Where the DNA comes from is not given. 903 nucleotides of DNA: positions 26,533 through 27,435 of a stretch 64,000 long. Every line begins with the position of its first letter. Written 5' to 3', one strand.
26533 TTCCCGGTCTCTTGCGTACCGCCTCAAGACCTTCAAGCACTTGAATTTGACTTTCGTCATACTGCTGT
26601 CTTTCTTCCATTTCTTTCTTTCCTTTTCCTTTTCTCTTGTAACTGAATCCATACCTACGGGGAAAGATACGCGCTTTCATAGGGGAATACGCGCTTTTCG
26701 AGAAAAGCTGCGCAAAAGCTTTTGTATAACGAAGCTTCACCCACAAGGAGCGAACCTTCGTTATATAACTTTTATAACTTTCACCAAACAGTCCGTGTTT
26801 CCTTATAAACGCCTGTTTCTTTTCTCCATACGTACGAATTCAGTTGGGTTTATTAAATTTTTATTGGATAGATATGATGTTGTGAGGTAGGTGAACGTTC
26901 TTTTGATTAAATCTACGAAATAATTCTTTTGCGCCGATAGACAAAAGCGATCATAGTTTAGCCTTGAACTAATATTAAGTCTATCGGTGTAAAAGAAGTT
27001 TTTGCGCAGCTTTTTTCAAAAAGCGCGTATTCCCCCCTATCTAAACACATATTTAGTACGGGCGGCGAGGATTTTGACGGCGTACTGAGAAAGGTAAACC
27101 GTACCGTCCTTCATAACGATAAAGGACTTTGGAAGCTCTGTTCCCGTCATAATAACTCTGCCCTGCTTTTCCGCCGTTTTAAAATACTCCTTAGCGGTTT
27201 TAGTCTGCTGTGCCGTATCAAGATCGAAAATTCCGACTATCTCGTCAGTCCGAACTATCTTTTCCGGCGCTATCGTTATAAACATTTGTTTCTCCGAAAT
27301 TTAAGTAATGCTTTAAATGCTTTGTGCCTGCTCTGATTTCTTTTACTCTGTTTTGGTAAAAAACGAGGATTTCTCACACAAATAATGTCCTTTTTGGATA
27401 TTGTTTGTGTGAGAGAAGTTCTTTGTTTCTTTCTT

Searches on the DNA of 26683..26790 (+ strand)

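Call 69: search_dna_similar(query=window:26683-26790:+, collection=plasmids, mode=distant, max_evalue=0.01, max_rows=10)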
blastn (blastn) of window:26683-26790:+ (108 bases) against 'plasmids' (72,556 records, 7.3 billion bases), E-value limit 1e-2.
No match.

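Call 70: search_dna_similar(query=window:26683-26790:+, collection=phages, mode=distant, max_evalue=0.01, max_rows=10)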
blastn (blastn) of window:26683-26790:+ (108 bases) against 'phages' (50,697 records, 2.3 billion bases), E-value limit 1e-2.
No match.
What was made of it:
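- On MITE (DDE-mobilised): No plasmid or phage match (calls 69, 70).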

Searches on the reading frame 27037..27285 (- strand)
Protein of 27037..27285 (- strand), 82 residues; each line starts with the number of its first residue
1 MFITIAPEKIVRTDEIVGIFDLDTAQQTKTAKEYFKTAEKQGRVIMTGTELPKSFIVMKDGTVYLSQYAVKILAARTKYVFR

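Call 41: search_protein_families(library=pfam, proteins=[window:27037-27285:-], max_evalue=0.01)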
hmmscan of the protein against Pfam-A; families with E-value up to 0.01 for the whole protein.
window:27037-27285:- (82 aa): 1 family
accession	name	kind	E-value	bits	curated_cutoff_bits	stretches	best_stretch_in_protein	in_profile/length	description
PF04025.18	RemA-like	-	6.8e-09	36.1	26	1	2-76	1-72/73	Extracellular matrix regulatory protein A-like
